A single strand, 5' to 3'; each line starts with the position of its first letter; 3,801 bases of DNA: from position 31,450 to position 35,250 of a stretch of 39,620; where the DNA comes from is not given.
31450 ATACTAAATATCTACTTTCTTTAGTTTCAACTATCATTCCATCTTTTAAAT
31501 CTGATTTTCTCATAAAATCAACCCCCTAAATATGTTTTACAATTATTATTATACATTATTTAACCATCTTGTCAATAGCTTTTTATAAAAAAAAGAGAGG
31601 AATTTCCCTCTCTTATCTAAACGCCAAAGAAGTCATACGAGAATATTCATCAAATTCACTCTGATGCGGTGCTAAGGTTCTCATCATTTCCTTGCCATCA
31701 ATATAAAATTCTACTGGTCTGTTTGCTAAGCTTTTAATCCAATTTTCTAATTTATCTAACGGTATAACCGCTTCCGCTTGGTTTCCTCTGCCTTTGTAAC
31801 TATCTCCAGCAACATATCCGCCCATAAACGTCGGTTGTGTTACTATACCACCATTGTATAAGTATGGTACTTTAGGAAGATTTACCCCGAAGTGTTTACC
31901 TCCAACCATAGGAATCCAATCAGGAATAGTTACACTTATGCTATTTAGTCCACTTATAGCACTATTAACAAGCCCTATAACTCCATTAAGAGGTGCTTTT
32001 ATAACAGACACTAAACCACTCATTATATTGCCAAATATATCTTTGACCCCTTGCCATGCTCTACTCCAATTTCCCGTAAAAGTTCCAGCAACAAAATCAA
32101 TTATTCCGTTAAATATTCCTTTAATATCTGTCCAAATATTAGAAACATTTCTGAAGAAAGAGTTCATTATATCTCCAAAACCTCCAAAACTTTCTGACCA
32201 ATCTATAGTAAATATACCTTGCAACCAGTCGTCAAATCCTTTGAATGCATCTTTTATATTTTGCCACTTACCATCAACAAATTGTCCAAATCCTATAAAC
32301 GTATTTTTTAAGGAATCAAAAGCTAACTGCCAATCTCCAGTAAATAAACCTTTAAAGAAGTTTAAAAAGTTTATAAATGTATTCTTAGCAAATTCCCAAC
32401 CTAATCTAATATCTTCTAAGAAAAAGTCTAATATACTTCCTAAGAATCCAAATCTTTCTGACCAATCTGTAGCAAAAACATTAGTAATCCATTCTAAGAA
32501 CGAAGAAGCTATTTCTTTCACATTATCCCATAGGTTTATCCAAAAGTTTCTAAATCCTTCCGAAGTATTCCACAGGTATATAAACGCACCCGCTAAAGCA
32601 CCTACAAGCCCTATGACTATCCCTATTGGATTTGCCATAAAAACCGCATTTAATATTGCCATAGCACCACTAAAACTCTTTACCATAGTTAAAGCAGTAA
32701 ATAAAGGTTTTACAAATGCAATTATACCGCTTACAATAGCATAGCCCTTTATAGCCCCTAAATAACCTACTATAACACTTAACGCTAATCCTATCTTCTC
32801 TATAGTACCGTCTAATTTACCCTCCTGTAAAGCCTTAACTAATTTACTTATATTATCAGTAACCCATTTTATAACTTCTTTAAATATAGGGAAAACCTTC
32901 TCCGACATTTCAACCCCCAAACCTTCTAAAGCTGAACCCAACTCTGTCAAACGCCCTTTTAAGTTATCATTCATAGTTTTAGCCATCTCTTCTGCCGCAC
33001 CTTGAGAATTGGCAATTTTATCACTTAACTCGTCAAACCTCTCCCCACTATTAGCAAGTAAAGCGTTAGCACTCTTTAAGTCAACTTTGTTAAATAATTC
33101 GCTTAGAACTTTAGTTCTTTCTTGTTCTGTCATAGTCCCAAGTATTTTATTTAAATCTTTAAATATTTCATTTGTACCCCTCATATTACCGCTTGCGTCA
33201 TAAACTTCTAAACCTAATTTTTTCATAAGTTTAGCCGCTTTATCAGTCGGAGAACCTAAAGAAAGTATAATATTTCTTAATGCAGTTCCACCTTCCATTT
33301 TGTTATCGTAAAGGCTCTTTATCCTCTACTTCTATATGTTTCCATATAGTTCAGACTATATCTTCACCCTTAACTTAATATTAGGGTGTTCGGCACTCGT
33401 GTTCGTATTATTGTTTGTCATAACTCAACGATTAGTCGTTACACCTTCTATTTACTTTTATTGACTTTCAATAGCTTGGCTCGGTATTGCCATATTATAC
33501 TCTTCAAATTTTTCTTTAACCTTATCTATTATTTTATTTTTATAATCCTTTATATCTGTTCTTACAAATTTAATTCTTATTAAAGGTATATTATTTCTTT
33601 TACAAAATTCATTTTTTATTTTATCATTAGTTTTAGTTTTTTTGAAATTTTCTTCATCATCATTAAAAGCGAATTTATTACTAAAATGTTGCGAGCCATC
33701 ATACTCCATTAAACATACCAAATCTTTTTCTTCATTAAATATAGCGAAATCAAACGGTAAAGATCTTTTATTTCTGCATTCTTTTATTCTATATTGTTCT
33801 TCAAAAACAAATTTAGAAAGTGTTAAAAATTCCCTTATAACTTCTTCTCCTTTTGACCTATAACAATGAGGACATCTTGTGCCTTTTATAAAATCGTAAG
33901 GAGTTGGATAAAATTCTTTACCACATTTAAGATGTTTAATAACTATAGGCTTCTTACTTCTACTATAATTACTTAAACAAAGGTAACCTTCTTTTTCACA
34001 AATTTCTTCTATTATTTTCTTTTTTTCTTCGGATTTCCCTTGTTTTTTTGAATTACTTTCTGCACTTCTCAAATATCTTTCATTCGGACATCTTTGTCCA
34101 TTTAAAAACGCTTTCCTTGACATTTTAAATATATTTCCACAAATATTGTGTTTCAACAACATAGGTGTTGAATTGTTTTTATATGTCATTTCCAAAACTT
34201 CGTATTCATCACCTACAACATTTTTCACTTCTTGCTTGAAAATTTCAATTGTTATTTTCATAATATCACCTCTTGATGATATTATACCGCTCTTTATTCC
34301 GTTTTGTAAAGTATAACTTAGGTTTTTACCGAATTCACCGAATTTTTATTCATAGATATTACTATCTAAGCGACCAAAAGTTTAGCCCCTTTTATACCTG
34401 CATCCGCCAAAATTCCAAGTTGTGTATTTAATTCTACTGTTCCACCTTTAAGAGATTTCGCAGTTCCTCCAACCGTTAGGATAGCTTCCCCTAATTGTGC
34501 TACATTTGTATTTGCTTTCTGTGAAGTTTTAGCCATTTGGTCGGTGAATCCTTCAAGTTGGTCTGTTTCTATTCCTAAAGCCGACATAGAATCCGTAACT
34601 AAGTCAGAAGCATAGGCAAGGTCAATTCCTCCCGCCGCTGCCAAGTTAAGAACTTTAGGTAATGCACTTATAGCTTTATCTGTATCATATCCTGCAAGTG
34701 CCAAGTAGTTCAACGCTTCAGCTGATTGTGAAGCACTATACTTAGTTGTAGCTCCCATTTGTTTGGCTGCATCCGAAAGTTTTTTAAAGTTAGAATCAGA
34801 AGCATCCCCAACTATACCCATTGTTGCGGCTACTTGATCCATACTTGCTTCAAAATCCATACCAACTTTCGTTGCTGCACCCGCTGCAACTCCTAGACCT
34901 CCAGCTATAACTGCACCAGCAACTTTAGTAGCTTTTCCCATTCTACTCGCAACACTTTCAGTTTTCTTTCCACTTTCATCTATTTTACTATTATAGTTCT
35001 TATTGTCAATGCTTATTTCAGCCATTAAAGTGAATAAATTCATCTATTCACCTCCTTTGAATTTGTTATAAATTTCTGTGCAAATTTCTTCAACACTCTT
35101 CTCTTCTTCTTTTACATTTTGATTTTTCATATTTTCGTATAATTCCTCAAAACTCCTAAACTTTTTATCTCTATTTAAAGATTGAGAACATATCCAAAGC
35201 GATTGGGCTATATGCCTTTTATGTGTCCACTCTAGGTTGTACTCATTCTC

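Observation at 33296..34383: Group I intron splits the tape measure gene exactly within its most conserved motif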

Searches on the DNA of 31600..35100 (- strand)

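Call 7: search_dna_similar(query=window:31600-35100:-, collection=phages, mode=near, max_rows=30)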
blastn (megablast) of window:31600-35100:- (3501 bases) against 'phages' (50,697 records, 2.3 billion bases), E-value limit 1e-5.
Records with a match: 47; places in all: 49; records where one place covers at least 80% of the query: 5.
Best place of each record, by identity: >=99% 18; 95-99% 5; 90-95% 14; 80-90% 10.
By first word of the organism name: Staphylococcus 20; Clostridium 18; Bacillus 8; Clostridioides 1.
By host as written in the record: Clostridium perfringens 12; Staphylococcus sp. 5; Staphylococcus aureus 3; Clostridium_AP sp000509125 DA266 3; - 3; Mammaliicoccus vitulinus C5817 3; Staphylococcus sp. ATCC 25923 2; Staphylococcus aureus ATCC 25923 2; and 12 more.
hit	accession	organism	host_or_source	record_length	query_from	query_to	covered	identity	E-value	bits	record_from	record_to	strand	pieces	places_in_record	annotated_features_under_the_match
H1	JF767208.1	Clostridium phage phiCP13O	Clostridium perfringens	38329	1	3501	87%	94.2%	0e+0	4631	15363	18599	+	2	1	phage-related minor tail protein (x2) | hypothetical protein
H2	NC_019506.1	Clostridium phage phiCP13O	Clostridium perfringens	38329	1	3501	87%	94.2%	0e+0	4631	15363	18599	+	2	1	tail length tape measure protein (x2) | hypothetical protein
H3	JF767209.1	Clostridium phage phiCP34O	Clostridium perfringens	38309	1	3496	87%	93.9%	0e+0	4572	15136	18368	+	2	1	phage-related minor tail protein (x2) | hypothetical protein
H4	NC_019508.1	Clostridium phage phiCP34O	Clostridium perfringens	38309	1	3496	87%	93.9%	0e+0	4572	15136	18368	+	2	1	tail length tape measure protein (x2) | hypothetical protein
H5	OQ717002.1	Clostridium phage vB_CpeS-17DYC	Clostridium perfringens 012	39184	1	3501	86%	93.6%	0e+0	4497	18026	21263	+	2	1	tail length tape-measure protein | hypothetical protein (x2) | tail length tape-measure protein T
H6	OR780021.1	Clostridium phage XP41-N3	Clostridium perfringens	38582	1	3501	69%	97.1%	0e+0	4064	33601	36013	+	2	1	tail length tape measure protein | hypothetical protein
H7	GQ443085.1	Clostridium phage phiCP26F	Clostridium perfringens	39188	1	3501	69%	94.8%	0e+0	3753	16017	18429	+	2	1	phi26F_gp18: phage tail tape measure protein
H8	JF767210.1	Clostridium phage phiCP9O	Clostridium perfringens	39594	1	3501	69%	94.8%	0e+0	3753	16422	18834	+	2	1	phage tail tape measure protein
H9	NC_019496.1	Clostridium phage phiCP26F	Clostridium perfringens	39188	1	3501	69%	94.8%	0e+0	3753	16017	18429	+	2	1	phi26F_gp18: tail length tape measure protein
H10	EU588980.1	Clostridium phage phiCP39-O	Clostridium perfringens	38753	1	3501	69%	94.4%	0e+0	3708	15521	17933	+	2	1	tape measure protein | ATPase component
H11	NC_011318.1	Clostridium phage phiCP39-O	Clostridium perfringens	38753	1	3501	69%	94.4%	0e+0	3708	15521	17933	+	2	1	tail length tape measure protein | ATPase component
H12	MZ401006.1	Clostridium phage CPQ4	Clostridium perfringens JCM 1290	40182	1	3495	67%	91.8%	0e+0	3247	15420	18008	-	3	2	tail length-measure protein | minor tail protein | ATPase component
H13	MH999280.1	Clostridium phage CPD1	Clostridium perfringens 2589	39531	1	3495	55%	89.9%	0e+0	2467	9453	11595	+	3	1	tail length tape-measure protein | ATPase component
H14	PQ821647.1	Clostridium phage HMD-PC1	Clostridium perfringens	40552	1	3501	54%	90.3%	0e+0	2482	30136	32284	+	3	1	tail length tape-measure protein | ATPase component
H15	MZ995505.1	Clostridium phage vB_CpeP_PMQ04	Clostridium perfringens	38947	1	3501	54%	89.9%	0e+0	2444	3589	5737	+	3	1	tail length tape-measure protein | ATPase component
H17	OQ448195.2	Staphylococcus phage 110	Staphylococcus epidermidis COB-Sec2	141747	1728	1804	2%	88.5%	1e-8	135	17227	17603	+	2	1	Intron_gpI (x2)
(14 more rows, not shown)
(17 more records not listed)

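Call 10: get_annotated_region(hit=H9, flank=1500)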
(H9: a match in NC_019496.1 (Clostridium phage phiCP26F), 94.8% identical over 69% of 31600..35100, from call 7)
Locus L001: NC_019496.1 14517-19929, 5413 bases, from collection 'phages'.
description: Clostridium phage phiCP26F, complete genome.
organism: Clostridium phage phiCP26F (NCBI taxid 673376)
taxonomy: Viruses; Duplodnaviria; Heunggongvirae; Uroviricota; Caudoviricetes
host: Clostridium perfringens; source: -; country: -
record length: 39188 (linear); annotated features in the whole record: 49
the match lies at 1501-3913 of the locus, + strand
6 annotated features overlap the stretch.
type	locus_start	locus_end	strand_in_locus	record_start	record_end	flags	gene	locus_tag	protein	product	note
CDS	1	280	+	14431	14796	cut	phi26F_gp15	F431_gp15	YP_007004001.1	head protein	-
CDS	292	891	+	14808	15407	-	phi26F_gp16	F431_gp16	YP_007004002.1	major tail protein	-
CDS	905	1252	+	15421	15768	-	phi26F_gp17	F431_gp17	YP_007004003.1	hypothetical protein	-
CDS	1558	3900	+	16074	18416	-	phi26F_gp18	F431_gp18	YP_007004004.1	tail length tape measure protein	TP901 family core region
CDS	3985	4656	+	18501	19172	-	phi26F_gp19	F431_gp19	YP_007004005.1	prophage antirepressor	-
CDS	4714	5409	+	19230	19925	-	phi26F_gp20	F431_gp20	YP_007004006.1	putative phage tail component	N-terminal domain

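Call 11: get_annotated_region(hit=H2, flank=1500)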
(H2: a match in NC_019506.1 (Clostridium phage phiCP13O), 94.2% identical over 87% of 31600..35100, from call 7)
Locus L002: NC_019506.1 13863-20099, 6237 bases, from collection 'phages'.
description: Clostridium phage phiCP13O, complete genome.
organism: Clostridium phage phiCP13O (NCBI taxid 1042122)
taxonomy: Viruses; Duplodnaviria; Heunggongvirae; Uroviricota; Caudoviricetes
host: Clostridium perfringens; source: -; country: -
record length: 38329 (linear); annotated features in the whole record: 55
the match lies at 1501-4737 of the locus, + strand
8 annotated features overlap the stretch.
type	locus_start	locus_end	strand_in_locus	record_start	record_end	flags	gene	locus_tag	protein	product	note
CDS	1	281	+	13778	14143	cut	-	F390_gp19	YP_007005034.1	head protein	-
CDS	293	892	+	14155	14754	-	-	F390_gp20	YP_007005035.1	major tail protein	-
CDS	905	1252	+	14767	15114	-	-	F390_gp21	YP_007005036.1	hypothetical protein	-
CDS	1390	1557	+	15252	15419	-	-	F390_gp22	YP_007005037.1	hypothetical protein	-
CDS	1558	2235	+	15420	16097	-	-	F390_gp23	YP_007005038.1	tail length tape measure protein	-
CDS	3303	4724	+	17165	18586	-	-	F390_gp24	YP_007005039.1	tail length tape measure protein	-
CDS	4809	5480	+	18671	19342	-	-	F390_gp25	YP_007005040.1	prophage antirepressor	-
CDS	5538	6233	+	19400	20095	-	-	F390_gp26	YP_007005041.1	putative phage tail component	-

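Call 12: get_annotated_region(hit=H17, flank=3000)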
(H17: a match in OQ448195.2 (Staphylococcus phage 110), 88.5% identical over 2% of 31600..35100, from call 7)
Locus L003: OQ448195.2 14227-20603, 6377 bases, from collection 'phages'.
description: Staphylococcus phage 110, complete genome.
organism: Staphylococcus phage 110 (NCBI taxid 3038194)
taxonomy: Viruses; Duplodnaviria; Heunggongvirae; Uroviricota; Caudoviricetes; Herelleviridae; Twortvirinae; Sepunavirus
host: Staphylococcus epidermidis COB-Sec2; source: -; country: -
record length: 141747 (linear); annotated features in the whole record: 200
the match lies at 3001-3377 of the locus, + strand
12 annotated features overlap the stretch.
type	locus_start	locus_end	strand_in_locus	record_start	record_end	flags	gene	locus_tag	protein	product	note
CDS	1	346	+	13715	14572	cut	-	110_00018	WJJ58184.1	hypothetical protein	-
CDS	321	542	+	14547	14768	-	-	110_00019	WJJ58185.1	hypothetical protein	-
CDS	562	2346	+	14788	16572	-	-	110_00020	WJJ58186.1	tail sheath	-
CDS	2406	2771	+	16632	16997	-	-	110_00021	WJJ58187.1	virion structural protein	-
misc_RNA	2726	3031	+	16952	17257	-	-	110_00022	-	Intron_gpI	-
misc_RNA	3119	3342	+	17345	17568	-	-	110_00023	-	Intron_gpI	-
CDS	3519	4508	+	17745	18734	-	-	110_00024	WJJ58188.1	hypothetical protein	-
CDS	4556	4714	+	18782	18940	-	-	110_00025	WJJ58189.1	hypothetical protein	-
CDS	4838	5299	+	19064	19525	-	-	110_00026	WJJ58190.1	hypothetical protein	-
CDS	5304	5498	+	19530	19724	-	-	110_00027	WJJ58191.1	hypothetical protein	-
CDS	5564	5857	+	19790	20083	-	-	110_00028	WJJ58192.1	virion structural protein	-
CDS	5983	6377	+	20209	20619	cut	-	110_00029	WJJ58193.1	tail assembly chaperone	-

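Call 80: get_annotated_region(hit=H6, flank=200)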
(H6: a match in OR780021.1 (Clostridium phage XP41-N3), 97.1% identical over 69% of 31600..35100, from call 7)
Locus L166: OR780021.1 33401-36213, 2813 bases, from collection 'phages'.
description: Clostridium phage XP41-N3, complete genome.
organism: Clostridium phage XP41-N3 (NCBI taxid 3093939)
taxonomy: Viruses; Duplodnaviria; Heunggongvirae; Uroviricota; Caudoviricetes
host: Clostridium perfringens; source: sewage; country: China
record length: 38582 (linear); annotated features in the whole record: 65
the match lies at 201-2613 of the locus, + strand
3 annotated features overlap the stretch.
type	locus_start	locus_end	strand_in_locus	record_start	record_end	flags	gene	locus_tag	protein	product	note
CDS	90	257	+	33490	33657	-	-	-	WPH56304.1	hypothetical protein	-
CDS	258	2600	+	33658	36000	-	-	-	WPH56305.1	tail length tape measure protein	-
CDS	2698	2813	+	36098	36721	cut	-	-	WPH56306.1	antirepressor protein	-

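Call 81: get_annotated_region(hit=H11, flank=200)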
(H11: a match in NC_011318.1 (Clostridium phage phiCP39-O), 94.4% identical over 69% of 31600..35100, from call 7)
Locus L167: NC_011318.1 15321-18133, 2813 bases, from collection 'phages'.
description: Clostridium phage 39-O, complete genome.
organism: Clostridium phage phiCP39-O (NCBI taxid 541865)
taxonomy: Viruses; Duplodnaviria; Heunggongvirae; Uroviricota; Caudoviricetes
host: Clostridium perfringens; source: -; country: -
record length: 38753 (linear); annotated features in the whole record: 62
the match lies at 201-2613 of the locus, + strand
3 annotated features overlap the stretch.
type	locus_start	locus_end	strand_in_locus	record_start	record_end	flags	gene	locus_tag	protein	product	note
CDS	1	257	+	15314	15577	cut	-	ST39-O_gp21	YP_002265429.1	ATPase component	-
CDS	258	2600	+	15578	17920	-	-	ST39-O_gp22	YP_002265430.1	tail length tape measure protein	-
CDS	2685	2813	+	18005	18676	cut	-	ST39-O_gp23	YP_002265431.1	antirepressor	-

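Call 82: get_annotated_region(hit=H13, flank=200)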
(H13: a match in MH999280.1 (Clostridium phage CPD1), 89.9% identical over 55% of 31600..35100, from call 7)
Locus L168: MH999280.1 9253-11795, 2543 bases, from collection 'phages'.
description: Clostridium phage CPD1, complete genome.
organism: Clostridium phage CPD1 (NCBI taxid 2420238)
taxonomy: Viruses; Duplodnaviria; Heunggongvirae; Uroviricota; Caudoviricetes
host: Clostridium perfringens 2589; source: -; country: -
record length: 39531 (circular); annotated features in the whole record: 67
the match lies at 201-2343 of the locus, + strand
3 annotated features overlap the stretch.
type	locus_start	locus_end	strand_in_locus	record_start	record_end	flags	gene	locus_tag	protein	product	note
CDS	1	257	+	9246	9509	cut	-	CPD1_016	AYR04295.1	ATPase component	-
CDS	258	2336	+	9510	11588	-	-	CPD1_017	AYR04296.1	tail length tape-measure protein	-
CDS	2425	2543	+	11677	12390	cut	-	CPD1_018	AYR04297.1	hypothetical protein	-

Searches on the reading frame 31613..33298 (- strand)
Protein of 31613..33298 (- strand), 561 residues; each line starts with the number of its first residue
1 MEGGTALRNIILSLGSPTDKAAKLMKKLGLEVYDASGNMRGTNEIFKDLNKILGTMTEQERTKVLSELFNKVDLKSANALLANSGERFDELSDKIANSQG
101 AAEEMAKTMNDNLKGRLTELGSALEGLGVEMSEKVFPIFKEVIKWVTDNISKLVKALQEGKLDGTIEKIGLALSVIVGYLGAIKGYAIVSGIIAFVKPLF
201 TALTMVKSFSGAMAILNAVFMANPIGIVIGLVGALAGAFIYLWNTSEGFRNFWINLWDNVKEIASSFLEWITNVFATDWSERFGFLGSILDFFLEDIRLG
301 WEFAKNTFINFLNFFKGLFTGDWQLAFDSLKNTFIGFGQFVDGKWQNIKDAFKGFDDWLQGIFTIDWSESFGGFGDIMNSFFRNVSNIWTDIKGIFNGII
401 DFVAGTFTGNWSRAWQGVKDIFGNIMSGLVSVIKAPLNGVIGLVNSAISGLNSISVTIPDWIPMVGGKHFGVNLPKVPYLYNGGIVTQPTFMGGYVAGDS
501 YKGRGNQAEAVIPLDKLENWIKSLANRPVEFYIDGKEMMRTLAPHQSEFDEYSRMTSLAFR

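Call 6: search_protein_families(library=pfam, proteins=[window:31613-33298:-], max_evalue=0.1)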
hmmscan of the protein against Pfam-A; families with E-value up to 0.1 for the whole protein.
window:31613-33298:- (561 aa): 2 families
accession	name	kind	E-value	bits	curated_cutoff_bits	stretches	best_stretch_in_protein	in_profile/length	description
PF10145.14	PhageMin_Tail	-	1.6e-16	61.2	33.2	1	2-69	133-200/201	Phage-related minor tail protein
PF09804.14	DENND11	-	0.099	12.6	27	0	24-141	72-183/283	DENN domain-containing protein 11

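Call 9: search_protein_families(library=phrogs, proteins=[window:31613-33298:-], max_evalue=0.01)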
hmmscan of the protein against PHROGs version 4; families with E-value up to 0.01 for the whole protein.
window:31613-33298:- (561 aa): 63 families (the best 25 are shown)
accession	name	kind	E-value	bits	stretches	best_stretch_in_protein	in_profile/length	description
phrog_991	-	tail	9.9e-119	399.1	2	2-440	456-826/1966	tail length tape measure protein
phrog_15478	-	tail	1.8e-118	397.2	2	1-337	3-297/456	tail length tape measure protein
phrog_1272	-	tail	2e-66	225.7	2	2-400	419-890/1606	tail length tape measure protein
phrog_1533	-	tail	4.7e-53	181.2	1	2-246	409-672/1688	tail length tape measure protein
phrog_1535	-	tail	2.9e-45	155.9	1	7-526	649-1097/1152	tail length tape measure protein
phrog_28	-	tail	1.7e-42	147.1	1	3-382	441-720/1228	tail length tape measure protein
phrog_58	-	tail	4.1e-39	135.8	1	7-498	466-981/1544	tail length tape measure protein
phrog_4704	-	tail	4.3e-35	122.5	1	2-181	375-550/625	tail length tape measure protein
phrog_19074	-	unknown function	7.4e-30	104.6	1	3-158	312-467/1384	-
phrog_3981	-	tail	6.7e-29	102.4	1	18-502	116-507/584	tail length tape measure protein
phrog_971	-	lysis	2e-28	100.6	1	20-497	288-807/1338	endolysin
phrog_9696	-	tail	2.2e-27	96.3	1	3-212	238-439/1415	tail length tape measure protein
phrog_1293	-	tail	1.5e-25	90.3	1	2-244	352-625/1424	tail length tape measure protein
phrog_8462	-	tail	2.9e-25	90.1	2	17-280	127-362/672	tail length tape measure protein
phrog_8125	-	tail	1.9e-21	77.7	1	20-364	152-474/578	tail length tape measure protein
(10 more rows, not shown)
